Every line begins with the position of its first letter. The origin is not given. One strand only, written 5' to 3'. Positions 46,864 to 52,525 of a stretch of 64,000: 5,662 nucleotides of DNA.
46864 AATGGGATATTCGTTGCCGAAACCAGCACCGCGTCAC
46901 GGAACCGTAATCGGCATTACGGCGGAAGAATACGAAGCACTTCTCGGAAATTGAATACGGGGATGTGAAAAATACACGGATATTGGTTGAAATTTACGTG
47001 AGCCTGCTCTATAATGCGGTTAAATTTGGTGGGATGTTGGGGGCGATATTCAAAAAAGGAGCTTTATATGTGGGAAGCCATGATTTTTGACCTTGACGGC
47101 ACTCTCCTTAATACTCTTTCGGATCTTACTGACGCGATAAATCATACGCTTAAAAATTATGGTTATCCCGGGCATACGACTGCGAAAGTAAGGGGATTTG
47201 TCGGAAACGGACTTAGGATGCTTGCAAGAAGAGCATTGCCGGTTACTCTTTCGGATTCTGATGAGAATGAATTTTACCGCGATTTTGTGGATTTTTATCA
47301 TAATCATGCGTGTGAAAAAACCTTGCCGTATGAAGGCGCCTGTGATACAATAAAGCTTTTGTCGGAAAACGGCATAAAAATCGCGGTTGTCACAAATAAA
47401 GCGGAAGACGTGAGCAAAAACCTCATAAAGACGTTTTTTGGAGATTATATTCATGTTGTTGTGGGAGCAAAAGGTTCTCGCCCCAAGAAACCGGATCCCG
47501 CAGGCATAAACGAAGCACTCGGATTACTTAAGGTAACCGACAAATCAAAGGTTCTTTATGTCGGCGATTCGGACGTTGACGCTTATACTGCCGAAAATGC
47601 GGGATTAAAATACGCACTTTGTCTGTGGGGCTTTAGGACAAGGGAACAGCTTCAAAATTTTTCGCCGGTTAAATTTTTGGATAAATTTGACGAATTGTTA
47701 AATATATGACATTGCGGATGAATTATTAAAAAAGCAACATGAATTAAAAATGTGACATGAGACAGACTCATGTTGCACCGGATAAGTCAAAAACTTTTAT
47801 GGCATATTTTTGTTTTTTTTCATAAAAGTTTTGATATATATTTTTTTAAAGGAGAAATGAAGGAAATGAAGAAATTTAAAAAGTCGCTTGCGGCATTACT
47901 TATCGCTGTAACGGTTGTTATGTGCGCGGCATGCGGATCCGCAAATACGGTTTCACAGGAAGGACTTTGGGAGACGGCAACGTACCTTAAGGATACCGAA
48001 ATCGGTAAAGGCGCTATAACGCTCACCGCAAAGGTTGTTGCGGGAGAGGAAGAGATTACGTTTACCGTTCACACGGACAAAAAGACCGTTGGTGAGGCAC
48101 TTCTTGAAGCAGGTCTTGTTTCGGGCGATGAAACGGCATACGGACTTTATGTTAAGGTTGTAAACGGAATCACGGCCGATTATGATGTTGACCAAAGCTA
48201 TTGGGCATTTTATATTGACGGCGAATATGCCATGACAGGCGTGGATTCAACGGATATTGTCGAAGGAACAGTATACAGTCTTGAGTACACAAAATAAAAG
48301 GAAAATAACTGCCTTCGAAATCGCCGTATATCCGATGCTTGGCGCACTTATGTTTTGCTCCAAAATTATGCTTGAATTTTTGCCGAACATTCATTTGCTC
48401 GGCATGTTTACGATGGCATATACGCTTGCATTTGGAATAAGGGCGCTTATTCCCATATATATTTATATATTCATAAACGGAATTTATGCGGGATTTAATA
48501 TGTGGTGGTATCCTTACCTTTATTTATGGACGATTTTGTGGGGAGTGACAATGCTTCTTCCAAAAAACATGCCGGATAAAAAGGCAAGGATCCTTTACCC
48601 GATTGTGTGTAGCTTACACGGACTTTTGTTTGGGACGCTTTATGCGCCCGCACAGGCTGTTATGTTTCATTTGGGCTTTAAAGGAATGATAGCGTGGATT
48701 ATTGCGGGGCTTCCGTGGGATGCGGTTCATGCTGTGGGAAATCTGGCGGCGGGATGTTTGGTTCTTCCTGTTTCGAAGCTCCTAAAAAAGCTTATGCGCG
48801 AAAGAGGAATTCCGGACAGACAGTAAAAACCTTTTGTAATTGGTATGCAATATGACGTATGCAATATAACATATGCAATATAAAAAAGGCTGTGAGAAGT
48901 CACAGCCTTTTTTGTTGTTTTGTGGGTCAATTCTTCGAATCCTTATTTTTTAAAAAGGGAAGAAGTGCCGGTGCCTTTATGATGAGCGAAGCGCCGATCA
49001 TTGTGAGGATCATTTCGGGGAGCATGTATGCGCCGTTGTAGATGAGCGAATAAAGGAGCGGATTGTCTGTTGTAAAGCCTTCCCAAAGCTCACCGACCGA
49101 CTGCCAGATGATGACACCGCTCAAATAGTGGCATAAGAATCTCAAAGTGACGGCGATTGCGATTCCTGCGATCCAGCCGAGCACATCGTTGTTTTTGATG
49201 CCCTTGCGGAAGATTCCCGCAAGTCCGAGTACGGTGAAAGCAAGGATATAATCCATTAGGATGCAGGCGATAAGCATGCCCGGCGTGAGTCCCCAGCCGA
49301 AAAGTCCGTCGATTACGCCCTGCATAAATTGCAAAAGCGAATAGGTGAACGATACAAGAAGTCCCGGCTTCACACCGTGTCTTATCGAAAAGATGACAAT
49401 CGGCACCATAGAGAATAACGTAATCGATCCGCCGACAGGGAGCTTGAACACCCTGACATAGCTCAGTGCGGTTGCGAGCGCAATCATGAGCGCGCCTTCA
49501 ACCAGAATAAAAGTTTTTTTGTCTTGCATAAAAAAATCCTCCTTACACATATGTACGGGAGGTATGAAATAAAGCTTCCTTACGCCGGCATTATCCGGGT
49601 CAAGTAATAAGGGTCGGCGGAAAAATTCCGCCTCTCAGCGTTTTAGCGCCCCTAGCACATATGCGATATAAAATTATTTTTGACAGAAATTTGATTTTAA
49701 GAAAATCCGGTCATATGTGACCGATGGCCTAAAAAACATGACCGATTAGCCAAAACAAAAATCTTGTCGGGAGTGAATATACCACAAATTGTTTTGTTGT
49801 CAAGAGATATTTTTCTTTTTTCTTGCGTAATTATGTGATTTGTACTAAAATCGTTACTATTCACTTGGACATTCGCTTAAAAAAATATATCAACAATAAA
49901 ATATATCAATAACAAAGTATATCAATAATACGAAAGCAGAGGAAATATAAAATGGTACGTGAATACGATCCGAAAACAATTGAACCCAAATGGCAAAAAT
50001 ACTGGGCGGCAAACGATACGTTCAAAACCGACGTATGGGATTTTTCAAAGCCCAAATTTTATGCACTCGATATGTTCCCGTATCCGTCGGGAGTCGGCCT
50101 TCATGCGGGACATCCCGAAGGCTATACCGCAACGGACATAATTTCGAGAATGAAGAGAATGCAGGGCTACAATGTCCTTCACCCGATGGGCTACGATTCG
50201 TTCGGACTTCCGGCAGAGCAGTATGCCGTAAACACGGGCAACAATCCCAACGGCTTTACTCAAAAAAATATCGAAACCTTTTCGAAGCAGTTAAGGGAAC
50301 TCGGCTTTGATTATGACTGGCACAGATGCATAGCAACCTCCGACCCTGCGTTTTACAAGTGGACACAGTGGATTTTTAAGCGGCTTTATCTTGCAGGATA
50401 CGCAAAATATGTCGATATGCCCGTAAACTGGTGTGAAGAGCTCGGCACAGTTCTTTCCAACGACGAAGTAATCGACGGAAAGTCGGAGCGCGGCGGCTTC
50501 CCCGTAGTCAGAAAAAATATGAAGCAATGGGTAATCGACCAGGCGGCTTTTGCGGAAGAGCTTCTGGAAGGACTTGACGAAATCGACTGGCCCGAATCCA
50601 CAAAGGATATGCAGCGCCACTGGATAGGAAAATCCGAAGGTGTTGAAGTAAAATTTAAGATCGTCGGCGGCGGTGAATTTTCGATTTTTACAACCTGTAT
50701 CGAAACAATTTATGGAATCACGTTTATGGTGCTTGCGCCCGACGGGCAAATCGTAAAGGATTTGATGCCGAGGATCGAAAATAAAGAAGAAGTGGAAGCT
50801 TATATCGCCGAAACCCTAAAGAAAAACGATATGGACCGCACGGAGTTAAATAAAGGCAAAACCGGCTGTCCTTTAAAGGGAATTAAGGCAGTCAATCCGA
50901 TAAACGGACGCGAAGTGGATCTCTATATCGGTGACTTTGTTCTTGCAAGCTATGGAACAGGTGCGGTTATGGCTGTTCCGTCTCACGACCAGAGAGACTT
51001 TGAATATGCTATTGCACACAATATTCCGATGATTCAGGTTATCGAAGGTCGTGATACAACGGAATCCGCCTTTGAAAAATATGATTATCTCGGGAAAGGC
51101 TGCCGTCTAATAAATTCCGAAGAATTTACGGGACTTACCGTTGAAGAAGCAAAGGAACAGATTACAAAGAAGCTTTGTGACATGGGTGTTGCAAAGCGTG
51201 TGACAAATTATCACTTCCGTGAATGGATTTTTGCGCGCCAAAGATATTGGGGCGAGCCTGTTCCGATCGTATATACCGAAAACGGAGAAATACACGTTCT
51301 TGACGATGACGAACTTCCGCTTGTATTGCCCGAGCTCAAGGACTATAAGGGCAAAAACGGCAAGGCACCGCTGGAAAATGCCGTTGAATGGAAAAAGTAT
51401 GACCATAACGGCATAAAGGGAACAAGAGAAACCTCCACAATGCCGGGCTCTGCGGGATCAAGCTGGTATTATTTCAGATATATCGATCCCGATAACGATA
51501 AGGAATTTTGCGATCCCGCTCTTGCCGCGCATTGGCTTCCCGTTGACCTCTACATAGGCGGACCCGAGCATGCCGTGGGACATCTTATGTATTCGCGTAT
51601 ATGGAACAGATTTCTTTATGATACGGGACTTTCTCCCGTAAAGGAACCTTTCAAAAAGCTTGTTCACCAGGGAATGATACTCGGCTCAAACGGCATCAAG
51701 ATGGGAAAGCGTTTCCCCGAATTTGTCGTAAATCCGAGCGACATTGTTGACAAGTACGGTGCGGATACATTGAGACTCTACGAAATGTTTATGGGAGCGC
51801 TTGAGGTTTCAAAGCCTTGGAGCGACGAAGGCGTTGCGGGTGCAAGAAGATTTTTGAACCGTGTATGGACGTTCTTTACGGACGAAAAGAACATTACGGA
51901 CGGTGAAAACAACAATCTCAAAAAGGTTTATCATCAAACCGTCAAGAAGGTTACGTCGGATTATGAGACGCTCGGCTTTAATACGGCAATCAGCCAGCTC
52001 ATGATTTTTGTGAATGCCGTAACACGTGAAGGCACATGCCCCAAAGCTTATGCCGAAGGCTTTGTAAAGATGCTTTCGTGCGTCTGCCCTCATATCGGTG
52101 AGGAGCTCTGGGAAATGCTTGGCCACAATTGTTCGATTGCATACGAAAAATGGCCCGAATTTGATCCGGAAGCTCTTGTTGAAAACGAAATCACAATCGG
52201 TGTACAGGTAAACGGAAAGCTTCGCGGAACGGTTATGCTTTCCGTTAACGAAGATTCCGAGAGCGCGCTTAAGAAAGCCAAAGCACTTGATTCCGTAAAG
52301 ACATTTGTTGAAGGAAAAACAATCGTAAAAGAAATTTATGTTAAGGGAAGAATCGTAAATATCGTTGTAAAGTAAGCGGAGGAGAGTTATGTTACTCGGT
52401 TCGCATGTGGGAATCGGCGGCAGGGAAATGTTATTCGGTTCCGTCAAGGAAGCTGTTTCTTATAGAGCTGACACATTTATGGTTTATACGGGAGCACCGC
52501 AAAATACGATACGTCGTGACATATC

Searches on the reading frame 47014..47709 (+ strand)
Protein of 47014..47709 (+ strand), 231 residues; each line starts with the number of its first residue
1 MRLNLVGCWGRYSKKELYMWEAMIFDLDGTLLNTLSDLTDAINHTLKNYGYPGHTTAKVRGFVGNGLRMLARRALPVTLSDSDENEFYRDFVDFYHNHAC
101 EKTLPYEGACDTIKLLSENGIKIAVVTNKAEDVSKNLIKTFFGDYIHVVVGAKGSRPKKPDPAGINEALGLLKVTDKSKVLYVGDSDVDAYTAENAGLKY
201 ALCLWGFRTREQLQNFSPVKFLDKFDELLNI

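Call 40: search_protein_families(library=pfam, proteins=[window:47014-47709:+], max_evalue=0.001)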
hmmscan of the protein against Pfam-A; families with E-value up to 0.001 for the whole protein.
window:47014-47709:+ (231 aa): 5 families
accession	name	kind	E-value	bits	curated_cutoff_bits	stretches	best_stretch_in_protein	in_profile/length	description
PF13419.12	HAD_2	-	1.8e-35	123.1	23.8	1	24-201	2-176/178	Haloacid dehalogenase-like hydrolase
PF00702.32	Hydrolase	-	1.3e-23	84.8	26.4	1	21-197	2-191/191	haloacid dehalogenase-like hydrolase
PF12710.13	HAD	-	3e-08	34.7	27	1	24-192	2-187/189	haloacid dehalogenase-like hydrolase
PF13242.12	Hydrolase_like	-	5.5e-07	29.9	22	1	159-227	4-74/75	HAD-hyrolase-like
PF13344.12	Hydrolase_6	-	3.8e-05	24.1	27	0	105-139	15-49/101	Haloacid dehalogenase-like hydrolase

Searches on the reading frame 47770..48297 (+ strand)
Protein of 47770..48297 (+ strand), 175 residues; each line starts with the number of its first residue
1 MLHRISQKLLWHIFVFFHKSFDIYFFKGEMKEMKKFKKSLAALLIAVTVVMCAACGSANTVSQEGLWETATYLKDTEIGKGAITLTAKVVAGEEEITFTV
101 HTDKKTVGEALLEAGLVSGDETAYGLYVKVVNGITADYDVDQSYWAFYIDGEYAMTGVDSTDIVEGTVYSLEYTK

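Call 40: search_protein_families(library=pfam, proteins=[window:47770-48297:+], max_evalue=0.001)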
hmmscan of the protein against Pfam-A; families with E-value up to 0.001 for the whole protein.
window:47770-48297:+ (175 aa): 1 family
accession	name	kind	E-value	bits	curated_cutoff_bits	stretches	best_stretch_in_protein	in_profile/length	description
PF14478.12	DUF4430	-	1.8e-08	35.1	23.8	1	106-174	3-71/72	Domain of unknown function (DUF4430)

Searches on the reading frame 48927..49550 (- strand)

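Call 64: search_protein_families(library=pfam, proteins=[window:48927-49550:-], max_evalue=0.0001)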
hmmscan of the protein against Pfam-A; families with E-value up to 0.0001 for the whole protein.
window:48927-49550:- (207 aa): 1 family
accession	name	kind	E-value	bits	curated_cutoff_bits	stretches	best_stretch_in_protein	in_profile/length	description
PF09515.15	Thia_YuaJ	-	6.2e-35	121.3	25.8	1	16-191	1-169/177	Thiamine transporter protein (Thia_YuaJ)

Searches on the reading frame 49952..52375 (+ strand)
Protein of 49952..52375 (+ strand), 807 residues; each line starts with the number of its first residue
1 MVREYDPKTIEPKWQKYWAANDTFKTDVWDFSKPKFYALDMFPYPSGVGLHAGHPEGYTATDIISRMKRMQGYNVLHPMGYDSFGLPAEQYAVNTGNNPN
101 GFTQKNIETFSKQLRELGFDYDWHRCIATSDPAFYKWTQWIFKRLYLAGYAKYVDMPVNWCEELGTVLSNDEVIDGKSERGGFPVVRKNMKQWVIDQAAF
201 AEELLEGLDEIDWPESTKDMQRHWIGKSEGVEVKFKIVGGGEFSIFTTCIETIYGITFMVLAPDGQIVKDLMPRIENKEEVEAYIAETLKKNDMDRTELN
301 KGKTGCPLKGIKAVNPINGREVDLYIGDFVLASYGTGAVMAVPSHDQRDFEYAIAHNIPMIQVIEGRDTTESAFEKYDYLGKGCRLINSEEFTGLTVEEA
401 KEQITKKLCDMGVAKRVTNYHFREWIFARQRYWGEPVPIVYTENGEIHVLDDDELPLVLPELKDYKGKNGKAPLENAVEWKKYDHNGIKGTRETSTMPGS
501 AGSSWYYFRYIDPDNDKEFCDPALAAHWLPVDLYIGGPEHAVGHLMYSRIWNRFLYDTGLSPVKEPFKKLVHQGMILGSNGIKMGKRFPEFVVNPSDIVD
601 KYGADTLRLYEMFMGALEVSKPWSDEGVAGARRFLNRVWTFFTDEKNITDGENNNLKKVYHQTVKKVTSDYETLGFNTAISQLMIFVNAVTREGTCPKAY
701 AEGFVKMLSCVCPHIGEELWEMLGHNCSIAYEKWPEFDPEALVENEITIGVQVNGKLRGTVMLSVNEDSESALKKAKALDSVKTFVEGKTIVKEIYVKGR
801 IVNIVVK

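Call 64: search_protein_families(library=pfam, proteins=[window:49952-52375:+], max_evalue=0.0001)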
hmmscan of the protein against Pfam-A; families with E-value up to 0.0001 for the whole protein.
window:49952-52375:+ (807 aa): 4 families
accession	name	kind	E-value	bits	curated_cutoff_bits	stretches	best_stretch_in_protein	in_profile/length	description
PF13603.12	tRNA-synt_1_2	-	1.4e-55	188.1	25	1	222-408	1-184/185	Leucyl-tRNA synthetase, editing domain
PF00133.28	tRNA-synt_1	-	1.9e-38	132.7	22.7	2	13-226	1-226/414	tRNA synthetases class I (I, L, M and V)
PF08264.19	Anticodon_1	-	7.1e-18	65.3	25.1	1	658-768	6-143/148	Anticodon-binding domain of tRNA ligase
PF09334.17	tRNA-synt_1g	-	4.2e-17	62.4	20.1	1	42-173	7-135/391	tRNA synthetases class I (M)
